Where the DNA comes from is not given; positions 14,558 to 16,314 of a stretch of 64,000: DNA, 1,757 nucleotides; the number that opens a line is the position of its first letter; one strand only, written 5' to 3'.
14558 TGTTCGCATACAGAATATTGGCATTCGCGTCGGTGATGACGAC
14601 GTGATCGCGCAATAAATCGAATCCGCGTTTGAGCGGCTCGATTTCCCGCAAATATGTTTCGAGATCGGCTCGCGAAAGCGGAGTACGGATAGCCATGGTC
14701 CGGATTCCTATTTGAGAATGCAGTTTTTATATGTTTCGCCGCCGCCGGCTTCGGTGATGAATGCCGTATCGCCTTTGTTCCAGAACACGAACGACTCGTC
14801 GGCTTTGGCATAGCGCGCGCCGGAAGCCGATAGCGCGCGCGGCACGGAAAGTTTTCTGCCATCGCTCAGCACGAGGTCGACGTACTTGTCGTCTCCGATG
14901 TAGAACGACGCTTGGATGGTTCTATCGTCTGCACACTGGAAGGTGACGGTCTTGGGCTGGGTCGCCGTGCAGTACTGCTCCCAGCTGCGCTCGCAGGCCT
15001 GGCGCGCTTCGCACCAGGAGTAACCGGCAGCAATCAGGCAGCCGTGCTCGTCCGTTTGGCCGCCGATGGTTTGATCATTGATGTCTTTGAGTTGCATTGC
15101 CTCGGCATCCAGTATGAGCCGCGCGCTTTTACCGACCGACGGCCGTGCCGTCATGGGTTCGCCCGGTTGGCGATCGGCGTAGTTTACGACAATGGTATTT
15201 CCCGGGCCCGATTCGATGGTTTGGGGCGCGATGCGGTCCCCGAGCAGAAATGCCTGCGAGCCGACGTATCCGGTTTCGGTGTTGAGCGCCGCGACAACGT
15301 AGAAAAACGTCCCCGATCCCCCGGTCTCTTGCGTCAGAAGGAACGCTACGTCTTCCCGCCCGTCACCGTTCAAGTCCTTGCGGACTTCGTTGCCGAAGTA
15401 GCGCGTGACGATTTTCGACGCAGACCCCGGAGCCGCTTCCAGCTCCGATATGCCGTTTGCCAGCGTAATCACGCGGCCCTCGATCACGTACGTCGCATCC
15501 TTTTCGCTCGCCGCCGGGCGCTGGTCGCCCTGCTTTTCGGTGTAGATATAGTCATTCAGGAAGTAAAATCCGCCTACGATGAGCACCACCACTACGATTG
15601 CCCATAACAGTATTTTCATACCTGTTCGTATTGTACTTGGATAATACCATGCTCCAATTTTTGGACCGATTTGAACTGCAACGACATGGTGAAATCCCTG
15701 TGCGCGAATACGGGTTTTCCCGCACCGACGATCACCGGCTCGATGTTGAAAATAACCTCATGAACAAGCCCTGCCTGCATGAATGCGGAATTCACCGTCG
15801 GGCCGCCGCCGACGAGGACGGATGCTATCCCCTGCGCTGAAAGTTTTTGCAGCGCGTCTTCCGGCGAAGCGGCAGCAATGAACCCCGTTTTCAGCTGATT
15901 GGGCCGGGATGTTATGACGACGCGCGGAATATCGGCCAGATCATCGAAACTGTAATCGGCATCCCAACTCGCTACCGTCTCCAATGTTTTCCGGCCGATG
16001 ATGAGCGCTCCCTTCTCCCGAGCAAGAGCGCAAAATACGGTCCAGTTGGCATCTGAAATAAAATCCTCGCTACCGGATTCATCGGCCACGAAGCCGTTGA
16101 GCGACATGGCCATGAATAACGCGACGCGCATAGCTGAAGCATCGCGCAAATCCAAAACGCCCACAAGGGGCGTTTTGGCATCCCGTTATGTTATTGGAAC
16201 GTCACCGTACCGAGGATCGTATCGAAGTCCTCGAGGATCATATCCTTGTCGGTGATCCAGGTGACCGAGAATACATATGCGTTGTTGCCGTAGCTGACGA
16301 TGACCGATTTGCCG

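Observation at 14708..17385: Tandemly duplicated two-gene module: RibD_C/DHFR-family enzyme plus signal-anchored extracytoplasmic protein, one copy ending in a MliC lysozyme-inhibitor domain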

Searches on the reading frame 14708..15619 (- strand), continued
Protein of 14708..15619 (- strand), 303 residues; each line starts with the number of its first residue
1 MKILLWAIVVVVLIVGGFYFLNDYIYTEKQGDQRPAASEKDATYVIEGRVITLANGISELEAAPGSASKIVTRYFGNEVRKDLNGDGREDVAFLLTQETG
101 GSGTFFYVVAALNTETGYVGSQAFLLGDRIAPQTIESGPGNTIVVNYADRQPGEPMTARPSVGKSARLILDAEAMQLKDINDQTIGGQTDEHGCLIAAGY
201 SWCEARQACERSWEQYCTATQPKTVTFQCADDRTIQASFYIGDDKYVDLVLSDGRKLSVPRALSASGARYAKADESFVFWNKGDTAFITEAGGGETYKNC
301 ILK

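Call 60: find_encoding_contigs(protein=P0005, flank=5000, max_places=2)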
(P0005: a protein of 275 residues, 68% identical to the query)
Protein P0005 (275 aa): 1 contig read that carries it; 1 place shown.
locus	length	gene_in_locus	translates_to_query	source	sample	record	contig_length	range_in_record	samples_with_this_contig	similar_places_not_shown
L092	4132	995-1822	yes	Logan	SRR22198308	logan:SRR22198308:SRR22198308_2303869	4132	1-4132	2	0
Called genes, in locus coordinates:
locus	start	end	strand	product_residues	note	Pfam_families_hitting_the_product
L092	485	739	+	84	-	-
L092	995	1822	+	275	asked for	PF09864:MliC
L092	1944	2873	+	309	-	PF03547:Mem_trans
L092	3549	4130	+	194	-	?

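Call 61: find_encoding_contigs(protein=P0004, flank=6000, max_places=2)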
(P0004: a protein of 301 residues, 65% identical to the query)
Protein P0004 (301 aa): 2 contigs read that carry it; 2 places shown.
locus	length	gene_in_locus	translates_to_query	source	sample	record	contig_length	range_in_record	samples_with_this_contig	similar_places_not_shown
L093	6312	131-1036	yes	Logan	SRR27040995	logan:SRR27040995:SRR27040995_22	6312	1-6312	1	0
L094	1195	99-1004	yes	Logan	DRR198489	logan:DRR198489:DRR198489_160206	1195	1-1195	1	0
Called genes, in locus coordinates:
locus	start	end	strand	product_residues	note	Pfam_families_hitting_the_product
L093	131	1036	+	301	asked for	PF09864:MliC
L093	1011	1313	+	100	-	PF01541:GIY-YIG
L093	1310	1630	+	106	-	PF04993:TfoX_N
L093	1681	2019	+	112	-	-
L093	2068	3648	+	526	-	PF07732:Cu-oxidase_3, PF00394:Cu-oxidase (weak), PF07731:Cu-oxidase_2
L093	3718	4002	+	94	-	PF04070:DUF378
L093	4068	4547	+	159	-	PF09997:DUF2238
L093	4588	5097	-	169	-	-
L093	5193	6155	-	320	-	PF09587:PGA_cap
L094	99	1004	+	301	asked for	PF09864:MliC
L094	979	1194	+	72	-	?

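Call 63: search_solved_structures(query=A2, max_evalue=10, show_alignments=2)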
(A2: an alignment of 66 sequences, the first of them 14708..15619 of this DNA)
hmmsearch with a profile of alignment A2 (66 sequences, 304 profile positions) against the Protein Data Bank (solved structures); distinct sequences matched with E-value up to 10: 3.
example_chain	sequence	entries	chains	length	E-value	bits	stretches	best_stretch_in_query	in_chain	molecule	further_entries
2la7_A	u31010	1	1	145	0.031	17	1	197-297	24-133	Uncharacterized protein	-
2x1q_A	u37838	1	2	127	0.34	13.6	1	215-290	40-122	GELSOLIN NANOBODY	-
4zgf_A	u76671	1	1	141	0.38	13.5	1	209-286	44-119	Uncharacterized protein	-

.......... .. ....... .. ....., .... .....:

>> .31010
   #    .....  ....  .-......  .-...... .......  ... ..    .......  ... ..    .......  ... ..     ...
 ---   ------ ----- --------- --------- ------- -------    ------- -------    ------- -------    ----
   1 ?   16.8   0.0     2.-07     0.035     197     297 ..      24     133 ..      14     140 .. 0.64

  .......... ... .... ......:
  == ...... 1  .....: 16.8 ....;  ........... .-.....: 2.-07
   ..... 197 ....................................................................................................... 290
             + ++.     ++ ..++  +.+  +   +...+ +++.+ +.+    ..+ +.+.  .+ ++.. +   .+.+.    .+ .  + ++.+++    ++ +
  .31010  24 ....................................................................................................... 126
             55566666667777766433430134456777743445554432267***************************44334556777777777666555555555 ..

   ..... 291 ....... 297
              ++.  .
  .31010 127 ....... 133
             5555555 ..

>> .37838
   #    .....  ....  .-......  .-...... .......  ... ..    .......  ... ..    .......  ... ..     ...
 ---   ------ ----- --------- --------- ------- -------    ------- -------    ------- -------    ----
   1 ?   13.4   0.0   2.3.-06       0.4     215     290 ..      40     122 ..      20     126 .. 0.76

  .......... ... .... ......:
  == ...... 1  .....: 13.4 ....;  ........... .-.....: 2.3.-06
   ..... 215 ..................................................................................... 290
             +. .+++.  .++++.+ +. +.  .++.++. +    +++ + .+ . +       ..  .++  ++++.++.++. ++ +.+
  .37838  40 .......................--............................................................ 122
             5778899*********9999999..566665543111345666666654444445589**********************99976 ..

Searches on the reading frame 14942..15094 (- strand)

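Call 41: search_protein_families(library=pfam, proteins=[window:14942-15094:-], max_evalue=10)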
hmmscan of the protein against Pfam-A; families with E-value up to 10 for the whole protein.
seq(51 aa): 1 family
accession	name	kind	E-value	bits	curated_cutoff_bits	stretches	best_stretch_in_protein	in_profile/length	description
PF18278.7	RANK_CRD_2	-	0.0094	16.5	26.8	1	7-36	12-41/41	Receptor activator of the NF-KB cysteine-rich repeat domain 2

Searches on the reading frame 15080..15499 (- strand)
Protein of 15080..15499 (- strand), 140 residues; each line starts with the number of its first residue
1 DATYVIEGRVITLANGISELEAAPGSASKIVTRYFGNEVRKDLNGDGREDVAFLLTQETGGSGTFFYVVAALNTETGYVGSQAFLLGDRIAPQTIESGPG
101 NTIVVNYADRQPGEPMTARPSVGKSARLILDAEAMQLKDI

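Call 41: search_protein_families(library=pfam, proteins=[window:15080-15499:-], max_evalue=10)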
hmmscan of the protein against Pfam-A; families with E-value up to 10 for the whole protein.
seq(140 aa): 1 family
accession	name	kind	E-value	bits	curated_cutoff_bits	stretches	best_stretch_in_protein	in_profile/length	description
PF13517.12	FG-GAP_3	-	0.14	13.2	26.9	1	42-68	1-18/61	FG-GAP-like repeat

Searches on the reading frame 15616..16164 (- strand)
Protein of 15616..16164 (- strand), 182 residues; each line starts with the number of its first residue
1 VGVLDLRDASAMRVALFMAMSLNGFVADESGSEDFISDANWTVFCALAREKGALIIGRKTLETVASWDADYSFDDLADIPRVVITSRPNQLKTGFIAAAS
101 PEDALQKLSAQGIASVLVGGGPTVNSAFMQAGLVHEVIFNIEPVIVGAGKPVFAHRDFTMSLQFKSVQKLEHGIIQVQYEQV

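Call 3: search_protein_families(library=pfam, proteins=[window:15616-16164:-], max_evalue=0.1)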
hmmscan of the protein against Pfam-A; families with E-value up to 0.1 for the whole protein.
window:15616-16164:- (182 aa): 2 families
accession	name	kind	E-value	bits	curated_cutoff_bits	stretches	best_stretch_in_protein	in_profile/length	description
PF01872.23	RibD_C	-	2.8e-25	89.7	24.1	1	14-175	3-196/197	RibD C-terminal domain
PF00186.24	DHFR_1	-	0.031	14.4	25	1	52-130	38-106/159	Dihydrofolate reductase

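Call 29: search_protein_families(library=ncbifam, proteins=[window:15616-16164:-], max_evalue=0.01)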
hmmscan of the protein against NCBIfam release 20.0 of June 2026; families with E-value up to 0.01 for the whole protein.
window:15616-16164:- (182 aa): 8 families
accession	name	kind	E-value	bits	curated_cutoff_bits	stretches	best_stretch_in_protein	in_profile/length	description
TIGR00227.1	ribD_Cterm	domain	1.2e-11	44.6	150.15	1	102-174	131-210/216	riboflavin-specific deaminase C-terminal domain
TIGR00326.1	eubact_ribD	equivalog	7e-09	35.3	156.35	1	87-150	245-310/343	bifunctional diaminohydroxyphosphoribosylaminopyrimidine deaminase/5-amino-6-(5-phosphoribosylamino)uracil reductase RibD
TIGR01508.1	rib_reduct_arch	equivalog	1.3e-07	31.1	186.45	1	102-175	126-205/210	2,5-diamino-6-(ribosylamino)-4(3H)-pyrimidinone 5'-phosphate reductase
NF010664.0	PRK14059.1-2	equivalog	4.5e-07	29.8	226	1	101-150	173-222/257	pyrimidine reductase family protein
NF010663.0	PRK14059.1-1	equivalog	2.2e-06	27.2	184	1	98-179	163-249/253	pyrimidine reductase family protein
NF010665.0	PRK14059.1-4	equivalog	5.5e-05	22.6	274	1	105-148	181-224/260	pyrimidine reductase family protein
NF008052.0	PRK10786.1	equivalog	0.00012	20.9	500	1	107-148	287-328/367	bifunctional diaminohydroxyphosphoribosylaminopyrimidine deaminase/5-amino-6-(5-phosphoribosylamino)uracil reductase RibD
NF000330.1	trim_DfrA1_like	exception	0.0011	18.9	250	1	12-143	1-122/157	trimethoprim-resistant dihydrofolate reductase DfrA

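Call 43: find_homologous_proteins(query=window:15616-16164:-)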
Query window:15616-16164:- (182 aa): 32 proteins with E <= 0.001 among 358 candidates.
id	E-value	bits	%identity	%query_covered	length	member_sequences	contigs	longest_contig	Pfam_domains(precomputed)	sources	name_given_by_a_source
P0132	1.9e-105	368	100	94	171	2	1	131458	PF01872.23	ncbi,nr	ncbi:hypothetical protein C4552_03510 [Candidatus Parcubacteria bacterium]|nr:MAG: hypothetical prot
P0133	1.3e-67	245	67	93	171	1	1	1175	PF01872.23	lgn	-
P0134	2.5e-67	244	67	93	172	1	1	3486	PF01872.23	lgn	-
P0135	1.4e-65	238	67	93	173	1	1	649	PF01872.23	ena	-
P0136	3.0e-64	234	66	93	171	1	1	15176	PF01872.23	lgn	-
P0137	6.8e-62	226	63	89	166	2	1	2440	PF01872.23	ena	-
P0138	1.2e-61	225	64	89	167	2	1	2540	PF01872.23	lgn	-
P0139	8.7e-61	222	61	93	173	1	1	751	PF01872.23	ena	-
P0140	2.2e-60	221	62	93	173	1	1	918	PF01872.23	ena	-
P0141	5.6e-59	217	62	90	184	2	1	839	PF01872.23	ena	-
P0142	1.4e-57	212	62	90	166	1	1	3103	PF01872.23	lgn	-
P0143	1.2e-43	167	47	98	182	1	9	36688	PF01872.23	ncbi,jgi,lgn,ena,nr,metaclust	ncbi:MAG: Bifunctional deaminase-reductase domain protein [Candidatus Moranbacteria bacterium GW2011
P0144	8.7e-43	164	50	92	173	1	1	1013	PF00186.25,PF01872.23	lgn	-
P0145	5.8e-42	161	47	92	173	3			PF00186.25,PF01872.23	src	-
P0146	2.5e-41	159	48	93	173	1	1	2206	PF01872.23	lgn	-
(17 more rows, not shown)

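Call 44: find_encoding_contigs(protein=P0136, flank=6000, max_places=2)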
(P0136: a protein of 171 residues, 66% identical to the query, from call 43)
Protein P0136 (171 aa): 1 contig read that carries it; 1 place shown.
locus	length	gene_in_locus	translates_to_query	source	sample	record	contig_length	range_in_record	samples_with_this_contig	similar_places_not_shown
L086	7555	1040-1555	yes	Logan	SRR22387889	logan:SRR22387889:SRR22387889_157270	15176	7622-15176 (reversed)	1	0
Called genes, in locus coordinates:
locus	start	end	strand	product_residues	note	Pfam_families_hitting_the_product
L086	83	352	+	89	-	-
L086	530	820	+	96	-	-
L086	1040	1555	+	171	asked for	PF01872:RibD_C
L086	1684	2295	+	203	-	PF03848:TehB, PF13489:Methyltransf_23, PF02353:CMAS (weak), PF13847:Methyltransf_31, PF08241:Methyltransf_11, PF08242:Methyltransf_12, PF13649:Methyltransf_25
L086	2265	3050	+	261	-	-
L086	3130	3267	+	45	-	-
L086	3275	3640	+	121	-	-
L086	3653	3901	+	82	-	-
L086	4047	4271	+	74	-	-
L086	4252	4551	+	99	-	-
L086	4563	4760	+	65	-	-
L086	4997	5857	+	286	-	PF01520:Amidase_3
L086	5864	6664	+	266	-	PF01738:DLH, PF12146:Hydrolase_4 (faint), PF00326:Peptidase_S9 (faint)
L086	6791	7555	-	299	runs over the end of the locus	-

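Call 45: find_encoding_contigs(protein=P0134, flank=4000, max_places=2)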
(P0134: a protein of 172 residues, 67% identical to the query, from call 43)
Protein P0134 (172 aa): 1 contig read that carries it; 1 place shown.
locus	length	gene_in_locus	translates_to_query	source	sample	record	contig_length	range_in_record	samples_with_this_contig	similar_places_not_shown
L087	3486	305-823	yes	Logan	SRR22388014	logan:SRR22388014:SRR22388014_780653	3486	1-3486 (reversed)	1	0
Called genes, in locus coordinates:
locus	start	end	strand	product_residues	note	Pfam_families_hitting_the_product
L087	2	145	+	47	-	?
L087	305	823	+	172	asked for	PF01872:RibD_C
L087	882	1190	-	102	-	-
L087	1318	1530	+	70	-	PF19701:DUF6199 (weak)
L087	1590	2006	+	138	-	PF24838:8xMP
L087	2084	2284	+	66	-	-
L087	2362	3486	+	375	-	?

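Call 46: find_encoding_contigs(protein=P0142, flank=4000, max_places=2)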
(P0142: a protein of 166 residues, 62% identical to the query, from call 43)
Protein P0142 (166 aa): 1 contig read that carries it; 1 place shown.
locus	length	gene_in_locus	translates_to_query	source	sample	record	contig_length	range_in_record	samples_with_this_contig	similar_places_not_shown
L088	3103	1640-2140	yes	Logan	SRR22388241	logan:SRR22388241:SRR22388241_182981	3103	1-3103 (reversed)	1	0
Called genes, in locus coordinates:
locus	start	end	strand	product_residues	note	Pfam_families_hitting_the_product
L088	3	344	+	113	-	?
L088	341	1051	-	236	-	-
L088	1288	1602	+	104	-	-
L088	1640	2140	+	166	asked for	PF01872:RibD_C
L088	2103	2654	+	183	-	PF04229:GrpB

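Call 47: find_encoding_contigs(protein=P0143, flank=5000, max_places=2)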
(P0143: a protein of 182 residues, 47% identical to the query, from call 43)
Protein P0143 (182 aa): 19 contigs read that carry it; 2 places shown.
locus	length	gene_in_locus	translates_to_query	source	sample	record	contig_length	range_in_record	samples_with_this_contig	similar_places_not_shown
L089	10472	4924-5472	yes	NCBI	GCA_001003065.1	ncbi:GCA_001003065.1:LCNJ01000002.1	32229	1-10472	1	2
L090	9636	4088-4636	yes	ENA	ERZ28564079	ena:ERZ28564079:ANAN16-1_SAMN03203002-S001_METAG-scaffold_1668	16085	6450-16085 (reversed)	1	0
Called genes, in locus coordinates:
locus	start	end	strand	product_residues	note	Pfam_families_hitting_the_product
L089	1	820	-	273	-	PF02558:ApbA (weak), PF03446:NAD_binding_2, PF03721:UDPG_MGDP_dh_N, PF03807:F420_oxidored (weak), PF00984:UDPG_MGDP_dh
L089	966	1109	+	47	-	-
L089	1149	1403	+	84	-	-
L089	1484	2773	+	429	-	PF13439:Glyco_transf_4, PF20706:GT4-conflict, PF00534:Glycos_transf_1, PF13692:Glyco_trans_1_4, PF13524:Glyco_trans_1_2 (faint)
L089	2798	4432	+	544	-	PF04932:Wzy_C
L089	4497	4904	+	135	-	PF01371:Trp_repressor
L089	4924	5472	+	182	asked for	PF01872:RibD_C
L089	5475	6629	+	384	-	PF13439:Glyco_transf_4, PF20706:GT4-conflict (weak), PF00534:Glycos_transf_1, PF13692:Glyco_trans_1_4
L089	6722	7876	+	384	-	PF03816:LytR_cpsA_psr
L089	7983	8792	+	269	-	PF00535:Glycos_transf_2, PF13641:Glyco_tranf_2_3, PF13632:Glyco_trans_2_3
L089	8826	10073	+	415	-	PF22694:CtpB_N-like (weak), PF00595:PDZ, PF13180:PDZ_2, PF17820:PDZ_6, PF03572:Peptidase_S41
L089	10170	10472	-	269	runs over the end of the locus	PF00581:Rhodanese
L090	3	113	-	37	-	?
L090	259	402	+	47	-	-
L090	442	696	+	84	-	-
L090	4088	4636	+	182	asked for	PF01872:RibD_C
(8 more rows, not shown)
